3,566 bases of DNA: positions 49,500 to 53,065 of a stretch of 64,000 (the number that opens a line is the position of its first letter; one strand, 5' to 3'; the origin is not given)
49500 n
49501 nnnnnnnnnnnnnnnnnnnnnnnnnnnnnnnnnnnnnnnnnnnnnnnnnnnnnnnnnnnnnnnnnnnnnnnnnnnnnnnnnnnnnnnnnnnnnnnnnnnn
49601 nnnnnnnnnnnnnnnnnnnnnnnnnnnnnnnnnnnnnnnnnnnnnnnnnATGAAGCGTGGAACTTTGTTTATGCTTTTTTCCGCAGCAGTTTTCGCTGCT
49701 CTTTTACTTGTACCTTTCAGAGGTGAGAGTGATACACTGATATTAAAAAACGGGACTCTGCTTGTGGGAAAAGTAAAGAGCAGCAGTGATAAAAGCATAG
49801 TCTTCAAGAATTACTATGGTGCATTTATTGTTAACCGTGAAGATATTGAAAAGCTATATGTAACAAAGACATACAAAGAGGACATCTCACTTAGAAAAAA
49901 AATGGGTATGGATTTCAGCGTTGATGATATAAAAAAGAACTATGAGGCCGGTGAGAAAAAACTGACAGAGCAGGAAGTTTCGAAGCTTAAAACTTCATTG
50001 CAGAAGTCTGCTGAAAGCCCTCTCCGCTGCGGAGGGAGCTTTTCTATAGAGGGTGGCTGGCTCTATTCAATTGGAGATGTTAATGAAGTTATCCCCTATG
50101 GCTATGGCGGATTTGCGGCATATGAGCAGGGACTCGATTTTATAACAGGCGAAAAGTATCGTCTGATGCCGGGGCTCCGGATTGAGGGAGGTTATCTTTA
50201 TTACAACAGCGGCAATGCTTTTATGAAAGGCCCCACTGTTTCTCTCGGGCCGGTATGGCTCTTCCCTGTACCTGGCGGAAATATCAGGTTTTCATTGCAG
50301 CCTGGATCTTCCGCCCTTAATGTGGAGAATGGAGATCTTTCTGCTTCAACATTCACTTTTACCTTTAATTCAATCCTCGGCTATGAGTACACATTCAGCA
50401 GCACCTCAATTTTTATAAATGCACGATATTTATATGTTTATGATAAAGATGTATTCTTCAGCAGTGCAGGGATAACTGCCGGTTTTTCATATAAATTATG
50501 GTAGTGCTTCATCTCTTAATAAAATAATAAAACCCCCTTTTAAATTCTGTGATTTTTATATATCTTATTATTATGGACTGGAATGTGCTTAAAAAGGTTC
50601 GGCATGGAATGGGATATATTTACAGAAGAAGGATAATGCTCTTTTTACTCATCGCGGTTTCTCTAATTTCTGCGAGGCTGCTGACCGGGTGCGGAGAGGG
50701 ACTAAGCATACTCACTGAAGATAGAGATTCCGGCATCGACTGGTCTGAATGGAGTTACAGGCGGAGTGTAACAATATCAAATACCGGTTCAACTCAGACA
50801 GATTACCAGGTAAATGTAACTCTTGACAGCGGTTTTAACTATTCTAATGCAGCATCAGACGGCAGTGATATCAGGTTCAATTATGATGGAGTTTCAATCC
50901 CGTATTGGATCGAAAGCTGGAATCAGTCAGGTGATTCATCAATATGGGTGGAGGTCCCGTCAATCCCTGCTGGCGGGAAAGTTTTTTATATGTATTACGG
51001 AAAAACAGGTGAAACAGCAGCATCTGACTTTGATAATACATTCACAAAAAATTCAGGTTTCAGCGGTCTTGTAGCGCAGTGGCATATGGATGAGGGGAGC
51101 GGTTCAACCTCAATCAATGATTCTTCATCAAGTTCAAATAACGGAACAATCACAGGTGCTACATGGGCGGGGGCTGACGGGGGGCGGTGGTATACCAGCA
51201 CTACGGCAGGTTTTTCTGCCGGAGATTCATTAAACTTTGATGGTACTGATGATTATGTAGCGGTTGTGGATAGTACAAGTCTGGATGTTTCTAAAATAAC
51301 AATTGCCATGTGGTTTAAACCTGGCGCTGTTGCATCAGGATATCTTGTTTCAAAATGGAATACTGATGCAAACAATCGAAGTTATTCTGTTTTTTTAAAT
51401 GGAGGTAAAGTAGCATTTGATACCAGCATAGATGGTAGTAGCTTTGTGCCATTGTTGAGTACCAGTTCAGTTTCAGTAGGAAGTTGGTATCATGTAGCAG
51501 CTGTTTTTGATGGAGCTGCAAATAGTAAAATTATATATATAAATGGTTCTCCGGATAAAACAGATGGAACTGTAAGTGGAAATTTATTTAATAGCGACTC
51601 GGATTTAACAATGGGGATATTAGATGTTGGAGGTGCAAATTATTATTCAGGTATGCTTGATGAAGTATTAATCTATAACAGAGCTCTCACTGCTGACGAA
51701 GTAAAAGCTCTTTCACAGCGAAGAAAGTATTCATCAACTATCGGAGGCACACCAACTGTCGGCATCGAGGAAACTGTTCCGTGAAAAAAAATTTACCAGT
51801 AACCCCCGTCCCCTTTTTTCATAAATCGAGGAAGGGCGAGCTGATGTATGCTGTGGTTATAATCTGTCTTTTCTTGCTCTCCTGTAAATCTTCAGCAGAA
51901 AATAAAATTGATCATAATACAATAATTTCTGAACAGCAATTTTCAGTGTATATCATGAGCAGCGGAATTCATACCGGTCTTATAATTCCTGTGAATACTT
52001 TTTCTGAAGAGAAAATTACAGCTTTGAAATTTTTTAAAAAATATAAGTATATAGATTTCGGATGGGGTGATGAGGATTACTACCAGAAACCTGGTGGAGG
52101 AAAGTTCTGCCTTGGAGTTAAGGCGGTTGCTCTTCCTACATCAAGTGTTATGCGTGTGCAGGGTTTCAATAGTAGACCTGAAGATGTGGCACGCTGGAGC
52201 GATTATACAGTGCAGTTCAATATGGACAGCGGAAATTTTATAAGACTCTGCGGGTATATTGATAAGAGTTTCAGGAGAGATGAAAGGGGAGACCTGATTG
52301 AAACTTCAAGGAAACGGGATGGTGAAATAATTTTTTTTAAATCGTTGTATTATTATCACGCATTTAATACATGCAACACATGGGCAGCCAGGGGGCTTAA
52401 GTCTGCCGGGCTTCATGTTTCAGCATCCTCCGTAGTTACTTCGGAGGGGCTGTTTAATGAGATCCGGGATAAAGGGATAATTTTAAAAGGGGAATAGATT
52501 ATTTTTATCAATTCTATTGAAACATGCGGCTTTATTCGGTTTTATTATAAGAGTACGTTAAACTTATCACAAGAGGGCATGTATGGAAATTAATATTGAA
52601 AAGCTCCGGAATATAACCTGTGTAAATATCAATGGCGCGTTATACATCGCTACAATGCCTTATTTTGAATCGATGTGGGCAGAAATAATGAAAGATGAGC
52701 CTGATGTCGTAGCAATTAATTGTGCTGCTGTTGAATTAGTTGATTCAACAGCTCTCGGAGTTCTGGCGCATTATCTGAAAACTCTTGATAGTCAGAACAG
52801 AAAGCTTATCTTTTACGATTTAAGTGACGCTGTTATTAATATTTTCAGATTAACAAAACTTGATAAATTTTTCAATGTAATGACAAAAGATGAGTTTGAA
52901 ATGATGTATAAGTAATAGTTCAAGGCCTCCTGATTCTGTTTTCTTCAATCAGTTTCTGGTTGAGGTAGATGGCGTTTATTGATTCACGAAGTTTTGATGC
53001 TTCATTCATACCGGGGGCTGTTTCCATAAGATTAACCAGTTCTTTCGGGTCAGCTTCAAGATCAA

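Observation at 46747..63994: Two paralogous TM-TPR / OM beta-barrel / secreted lipoprotein modules, each wired to a HAMP signalling enzyme (PP2C phosphatase versus GGDEF)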

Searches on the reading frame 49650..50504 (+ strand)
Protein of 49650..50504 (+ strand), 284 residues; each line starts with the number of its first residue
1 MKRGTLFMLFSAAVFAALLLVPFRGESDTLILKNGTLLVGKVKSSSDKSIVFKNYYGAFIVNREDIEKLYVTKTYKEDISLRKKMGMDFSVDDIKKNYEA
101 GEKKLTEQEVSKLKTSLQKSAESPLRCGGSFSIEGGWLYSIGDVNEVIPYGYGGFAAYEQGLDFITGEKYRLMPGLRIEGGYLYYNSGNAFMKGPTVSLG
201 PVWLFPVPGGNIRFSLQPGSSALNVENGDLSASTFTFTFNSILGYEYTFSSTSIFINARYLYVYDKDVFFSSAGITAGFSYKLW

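Call 6: search_protein_families(library=pfam, proteins=[window:49650-50504:+], max_evalue=0.1)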
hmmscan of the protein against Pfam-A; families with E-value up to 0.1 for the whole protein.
window:49650-50504:+ (284 aa): 0 families

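Call 16: find_homologous_proteins(query=window:49650-50504:+, max_evalue=0.001)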
Query window:49650-50504:+ (284 aa): 28 proteins with E <= 0.001 among 2120 candidates.
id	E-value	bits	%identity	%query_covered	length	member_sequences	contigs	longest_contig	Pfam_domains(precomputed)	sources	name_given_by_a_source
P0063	2.9e-174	596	95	100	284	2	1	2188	-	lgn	-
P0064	7.4e-159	545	87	100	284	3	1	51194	-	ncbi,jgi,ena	jgi:hypothetical protein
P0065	6.9e-148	509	80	100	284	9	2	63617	-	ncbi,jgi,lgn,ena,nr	ncbi:MAG TPA: hypothetical protein P5120_02600 [Spirochaetota bacterium]|nr:hypothetical protein [Sp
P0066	1.6e-143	495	80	100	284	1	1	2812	-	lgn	-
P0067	5.2e-142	490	77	100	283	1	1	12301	-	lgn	-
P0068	8.8e-141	486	76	100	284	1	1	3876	-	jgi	-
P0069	1.4e-140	486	77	100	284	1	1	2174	-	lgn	-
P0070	7.2e-139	480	75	100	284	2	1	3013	-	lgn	-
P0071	9.9e-137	473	76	100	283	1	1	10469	-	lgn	-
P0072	9.6e-136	470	76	100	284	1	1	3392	-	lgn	-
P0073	4.9e-132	457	75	96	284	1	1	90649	-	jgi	-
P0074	6.3e-132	457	73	100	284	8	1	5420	-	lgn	-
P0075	8.9e-132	457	74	96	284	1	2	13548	-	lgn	-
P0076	9.9e-125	434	71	96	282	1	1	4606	-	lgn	-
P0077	1.1e-118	414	65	100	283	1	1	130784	-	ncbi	-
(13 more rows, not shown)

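Call 31: find_homologous_proteins(query=A2, max_evalue=0.001)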
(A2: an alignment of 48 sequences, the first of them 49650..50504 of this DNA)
Query A2 (48 sequences) (284 aa, profile of the alignment): 34 proteins with E <= 0.001 among 8000 candidates.
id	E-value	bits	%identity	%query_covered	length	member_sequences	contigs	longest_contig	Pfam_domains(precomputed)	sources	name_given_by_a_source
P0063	1.5e-110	387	95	100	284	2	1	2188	-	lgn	-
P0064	8.7e-110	384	87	100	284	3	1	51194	-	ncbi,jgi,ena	jgi:hypothetical protein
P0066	4.2e-109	382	80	100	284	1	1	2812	-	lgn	-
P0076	8.0e-109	381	71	96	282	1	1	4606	-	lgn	-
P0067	2.3e-108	380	77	100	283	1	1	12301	-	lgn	-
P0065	3.9e-108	379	80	100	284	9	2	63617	-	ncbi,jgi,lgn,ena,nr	ncbi:MAG TPA: hypothetical protein P5120_02600 [Spirochaetota bacterium]|nr:hypothetical protein [Sp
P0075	7.1e-108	378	74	96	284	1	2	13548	-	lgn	-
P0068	1.1e-107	377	76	100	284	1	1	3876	-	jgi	-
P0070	1.8e-107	377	75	100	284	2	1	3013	-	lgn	-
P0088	2.0e-107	377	48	98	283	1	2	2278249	-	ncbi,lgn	-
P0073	1.9e-106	373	75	96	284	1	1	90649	-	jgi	-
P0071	4.2e-106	372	76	100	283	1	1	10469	-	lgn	-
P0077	5.0e-106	372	65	100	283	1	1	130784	-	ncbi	-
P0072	8.3e-106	371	76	100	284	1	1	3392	-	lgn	-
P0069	1.3e-105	371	77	100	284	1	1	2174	-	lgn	-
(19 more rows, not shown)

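Call 35: search_protein_families(library=pfam, alignment_id=A2, max_evalue=1)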
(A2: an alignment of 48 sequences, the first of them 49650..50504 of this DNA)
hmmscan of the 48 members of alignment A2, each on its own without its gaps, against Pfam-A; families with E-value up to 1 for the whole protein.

A. member 1, window:49650-50504:+ (284 aa): 1 family
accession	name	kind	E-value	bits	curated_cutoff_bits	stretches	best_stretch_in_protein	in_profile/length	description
PF09883.16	DUF2110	-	0.19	12.6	23.2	1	33-114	2-84/87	DUF2110 central domain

B. families by the number of members that match (of 48 scanned): 29 families (the first 25 are shown)
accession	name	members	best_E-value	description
PF13505.12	OMP_b-brl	6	0.0013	Outer membrane protein beta-barrel domain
PF09883.16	DUF2110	4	0.0096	DUF2110 central domain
PF17748.7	VID27_N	4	0.011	VID27 N-terminal region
PF03797.25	Autotransporter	2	0.0085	Autotransporter beta-domain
PF14739.11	DUF4472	2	0.009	Domain of unknown function (DUF4472)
PF03543.20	Peptidase_C58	2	0.27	Yersinia/Haemophilus virulence surface antigen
PF16562.11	HECW_N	1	0.00033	N-terminal domain of E3 ubiquitin-protein ligase HECW1 and 2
PF14573.12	PP-binding_2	1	0.0024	Acyl-carrier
PF17255.8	EbsA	1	0.022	EbsA-like protein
PF24149.1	K1-lyase_Rider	1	0.04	K1 capsule-specific polysaccharide lyase, Rider domain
PF14289.11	DUF4369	1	0.051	Domain of unknown function (DUF4369)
PF04453.20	LptD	1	0.057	LPS transport system D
PF06082.17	YjbH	1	0.068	Exopolysaccharide biosynthesis protein YbjH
PF12889.12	DUF3829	1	0.077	Protein of unknown function (DUF3829)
PF15066.11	CAGE1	1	0.088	Cancer-associated gene protein 1 family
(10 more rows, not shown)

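Call 40: predict_structure(alignment_id=A3)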
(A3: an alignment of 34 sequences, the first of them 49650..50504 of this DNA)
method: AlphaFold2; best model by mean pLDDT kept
length: 284 residues; sequences in the alignment: 34
mean_pLDDT: 80.7   pTM: 0.53
mean pLDDT of the five models: 80.7, 78.9, 78.3, 77.8, 77.6
residues with pLDDT >= 90: 96; 70-90: 141; 50-70: 32; < 50: 15
segments of 3 or more residues with pLDDT < 50: 21-25, 118-127
pLDDT, mean of each block of 10 residues (from residue 1): 75 73 54 78 79 81 80 73 73 78 75 57 53 96 88 95 59 79 94 95 86 93 91 92 91 94 81 96 81
secondary structure, 60 per line:
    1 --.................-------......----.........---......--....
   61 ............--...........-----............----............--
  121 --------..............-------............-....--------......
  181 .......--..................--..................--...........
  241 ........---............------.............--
elements in order: H3-19 E27-32 E37-45 E49-54 E57-62 E66-72 H75-85 H91-102 H107-118 E129-142 E150-161 H163-166 E175-187 E190-207 E210-227 E230-248 E252-263 E270-282

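Call 45: fold_search(model_id=the predicted structure, library=pdb)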
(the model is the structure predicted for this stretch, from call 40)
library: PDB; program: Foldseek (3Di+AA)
matches with E <= 10: 1337; with E <= 0.001: 17
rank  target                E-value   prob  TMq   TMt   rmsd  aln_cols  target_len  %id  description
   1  1p4t                  1.6e-06  1.00  0.41  0.70   4.2       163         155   13  Crystal structure of Neisserial surface protein A (NspA) (released 2003-07-22)
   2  3qra                  5.5e-06  1.00  0.35  0.58   4.8       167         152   16  The crystal structure of Ail, the attachment invasion locus protein of Yersinia pestis (released 2011-11-23)
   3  4rlc                  8.3e-06  1.00  0.37  0.68   4.3       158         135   21  Crystal structure of the N-terminal beta-barrel domain of Pseudomonas aeruginosa OprF (released 2015-04-22)
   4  9nh2_A                1.5e-05  1.00  0.36  0.45   6.6       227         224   12  In situ cryo-EM structure of porin III of the Legionella Dot/Icm T4SS machine (released 2025-09-17)
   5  2n2l_MODEL_1_A        2.0e-05  1.00  0.36  0.59   4.9       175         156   13  NMR structure of yersinia pestis ail (attachment invasion locus) in decylphosphocholine micelles calculated wi (released 2015-07-22)
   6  1qj9                  2.6e-05  1.00  0.34  0.58   5.4       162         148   13  CRYSTAL STRUCTURE OF THE OUTER MEMBRANE PROTEIN OMPX FROM ESCHERICHIA COLI (released 1999-10-06)
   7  3qrc_B                2.9e-05  1.00  0.36  0.58   4.7       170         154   15  The crystal structure of Ail, the attachment invasion locus protein of Yersinia pestis, in complex with the heparin an (released 2011-11-23)
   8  9nh1_C                4.8e-05  1.00  0.36  0.38   6.0       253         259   10  In situ cryo-EM structure of porin I of the Legionella Dot/Icm T4SS machine (released 2025-09-17)
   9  2mnh_MODEL_1_A        9.7e-05  1.00  0.32  0.52   5.5       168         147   13  Refined structure of outer membrane protein x in nanodisc by measuring residual dipolar couplings (released 2015-03-18)
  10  9nh1_B                1.3e-04  1.00  0.31  0.33   6.6       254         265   11  In situ cryo-EM structure of porin I of the Legionella Dot/Icm T4SS machine (released 2025-09-17)
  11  7xw0_B                2.3e-04  1.00  0.28  0.30  20.0       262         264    7  Crystal structure of pOmpT (released 2023-05-31)
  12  2m06_MODEL_1_A        3.3e-04  1.00  0.34  0.56   6.1       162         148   13  NMR structure of OmpX in phopspholipid nanodiscs (released 2012-12-12)
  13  2f1v_A                5.6e-04  1.00  0.34  0.48   5.9       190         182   10  Outer membrane protein OmpW (released 2006-01-24)
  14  8xua_A                5.6e-04  0.96  0.19  0.23  20.0       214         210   10  Oligogalacturonate-specific porin from Vibrio harveyi (VhGalP) (released 2024-12-25)
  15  9nh1_A                5.8e-04  1.00  0.28  0.30   7.6       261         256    9  In situ cryo-EM structure of porin I of the Legionella Dot/Icm T4SS machine (released 2025-09-17)
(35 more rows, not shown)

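Call 67: search_protein_representatives(alignment_id=A3)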
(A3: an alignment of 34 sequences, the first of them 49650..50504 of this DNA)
Query: 34 sequences, 285 profile positions. Proteins with E-value up to 0.001 (for the whole library): 451; up to 1e-10: 169; up to 1e-30: 83. The best 150 are listed.
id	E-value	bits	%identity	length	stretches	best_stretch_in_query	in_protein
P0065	2.8e-125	433.3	-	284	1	1-285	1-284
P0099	2.1e-106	371.4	-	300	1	7-285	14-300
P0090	2.4e-104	364.6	-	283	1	8-285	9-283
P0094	5.3e-91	320.8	-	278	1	7-284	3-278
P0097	2.3e-85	302.3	-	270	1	10-284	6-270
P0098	1.1e-84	300.1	-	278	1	7-284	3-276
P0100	4.8e-83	294.7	-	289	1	7-285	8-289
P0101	1.2e-78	280.4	-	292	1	9-285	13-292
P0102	2.0e-74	266.4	-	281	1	13-284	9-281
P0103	1.6e-73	263.5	-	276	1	5-285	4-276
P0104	2.1e-72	259.9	-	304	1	9-284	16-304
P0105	7.0e-72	258.1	-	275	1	11-284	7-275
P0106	8.6e-72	257.8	-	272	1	11-284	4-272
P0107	2.9e-71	256.1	-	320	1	12-285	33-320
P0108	5.8e-71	255.1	-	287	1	6-284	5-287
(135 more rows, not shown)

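Call 73: search_protein_families(library=ncbifam, proteins=[window:49650-50504:+], max_evalue=0.001)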
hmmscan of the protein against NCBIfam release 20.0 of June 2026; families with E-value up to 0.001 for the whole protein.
window:49650-50504:+ (284 aa): 1 family
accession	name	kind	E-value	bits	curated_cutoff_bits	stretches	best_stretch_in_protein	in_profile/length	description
NF047503.1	LB_137_fam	subfamily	0.00028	20.3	200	0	20-70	6-56/288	LB_137 family protein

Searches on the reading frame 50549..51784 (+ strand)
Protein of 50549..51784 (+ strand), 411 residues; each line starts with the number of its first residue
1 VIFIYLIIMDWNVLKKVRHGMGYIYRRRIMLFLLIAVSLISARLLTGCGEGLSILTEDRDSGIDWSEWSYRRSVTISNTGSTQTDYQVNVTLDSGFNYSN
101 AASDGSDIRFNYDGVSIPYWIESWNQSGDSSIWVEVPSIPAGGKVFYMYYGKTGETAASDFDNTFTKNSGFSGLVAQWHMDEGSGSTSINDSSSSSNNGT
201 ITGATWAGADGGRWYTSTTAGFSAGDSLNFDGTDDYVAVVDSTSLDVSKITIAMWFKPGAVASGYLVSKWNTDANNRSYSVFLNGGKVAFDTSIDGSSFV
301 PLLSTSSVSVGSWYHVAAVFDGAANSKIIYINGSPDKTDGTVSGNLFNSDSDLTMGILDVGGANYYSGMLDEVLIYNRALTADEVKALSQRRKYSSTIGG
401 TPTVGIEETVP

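Call 6: search_protein_families(library=pfam, proteins=[window:50549-51784:+], max_evalue=0.1)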
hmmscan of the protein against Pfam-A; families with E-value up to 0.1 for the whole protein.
window:50549-51784:+ (411 aa): 4 families
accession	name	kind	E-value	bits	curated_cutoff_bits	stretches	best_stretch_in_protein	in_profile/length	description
PF13385.13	Laminin_G_3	-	1.4e-27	97.2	27.6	1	231-386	1-151/151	Concanavalin A-like lectin/glucanases superfamily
PF10102.14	DUF2341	-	2.3e-15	57.2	23.4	1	104-178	1-81/84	Domain of unknown function (DUF2341)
PF02210.31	Laminin_G_2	-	0.0032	18.4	22.9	1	273-358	15-99/126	Laminin G domain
PF02973.23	Sialidase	-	0.011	15.6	26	0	325-392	117-188/189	Sialidase, N-terminal domain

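Call 73: search_protein_families(library=ncbifam, proteins=[window:50573-51784:+], max_evalue=0.001)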
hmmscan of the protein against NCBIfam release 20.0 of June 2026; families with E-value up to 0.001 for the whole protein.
window:50573-51784:+ (403 aa): 1 family
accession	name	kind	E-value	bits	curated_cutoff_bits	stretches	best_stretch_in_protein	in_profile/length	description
NF052521.1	TafC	equivalog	6.3e-19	68.3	410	1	167-384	149-363/373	TafC family fimbrial protein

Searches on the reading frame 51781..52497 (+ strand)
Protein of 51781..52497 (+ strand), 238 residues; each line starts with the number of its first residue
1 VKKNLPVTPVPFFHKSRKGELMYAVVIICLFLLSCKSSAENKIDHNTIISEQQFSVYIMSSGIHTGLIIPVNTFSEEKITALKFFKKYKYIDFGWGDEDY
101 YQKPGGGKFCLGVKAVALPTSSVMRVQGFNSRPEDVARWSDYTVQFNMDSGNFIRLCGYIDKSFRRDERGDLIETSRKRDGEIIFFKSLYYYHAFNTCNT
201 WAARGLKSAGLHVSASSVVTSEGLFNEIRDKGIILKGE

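Call 6: search_protein_families(library=pfam, proteins=[window:51781-52497:+], max_evalue=0.1)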
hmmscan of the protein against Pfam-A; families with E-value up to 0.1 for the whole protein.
window:51781-52497:+ (238 aa): 1 family
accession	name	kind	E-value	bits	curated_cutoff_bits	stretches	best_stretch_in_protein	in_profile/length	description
PF09601.15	DUF2459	-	9.1e-35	120.3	27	1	56-216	1-167/171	Protein of unknown function (DUF2459)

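Call 73: search_protein_families(library=ncbifam, proteins=[window:51781-52497:+], max_evalue=0.001)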
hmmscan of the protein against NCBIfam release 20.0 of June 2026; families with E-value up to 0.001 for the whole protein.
window:51781-52497:+ (238 aa): 1 family
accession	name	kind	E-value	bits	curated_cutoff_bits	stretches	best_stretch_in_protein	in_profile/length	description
TIGR02117.1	chp_urease_rgn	hypoth_equivalog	5.2e-26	91.5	131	1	27-220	4-201/208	TIGR02117 family protein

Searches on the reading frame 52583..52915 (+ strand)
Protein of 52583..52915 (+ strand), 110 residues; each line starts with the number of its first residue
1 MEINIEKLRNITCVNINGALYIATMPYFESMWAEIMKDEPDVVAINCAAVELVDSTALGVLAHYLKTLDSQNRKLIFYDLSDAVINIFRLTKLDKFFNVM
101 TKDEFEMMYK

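Call 6: search_protein_families(library=pfam, proteins=[window:52583-52915:+], max_evalue=0.1)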
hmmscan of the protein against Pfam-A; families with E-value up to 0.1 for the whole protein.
window:52583-52915:+ (110 aa): 2 families
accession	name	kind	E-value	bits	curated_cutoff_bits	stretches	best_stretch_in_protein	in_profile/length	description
PF01740.26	STAS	-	8.2e-18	64.6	22.6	1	3-99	2-99/106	STAS domain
PF13466.11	STAS_2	-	3.1e-09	37.3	29.2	1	14-94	1-80/80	STAS domain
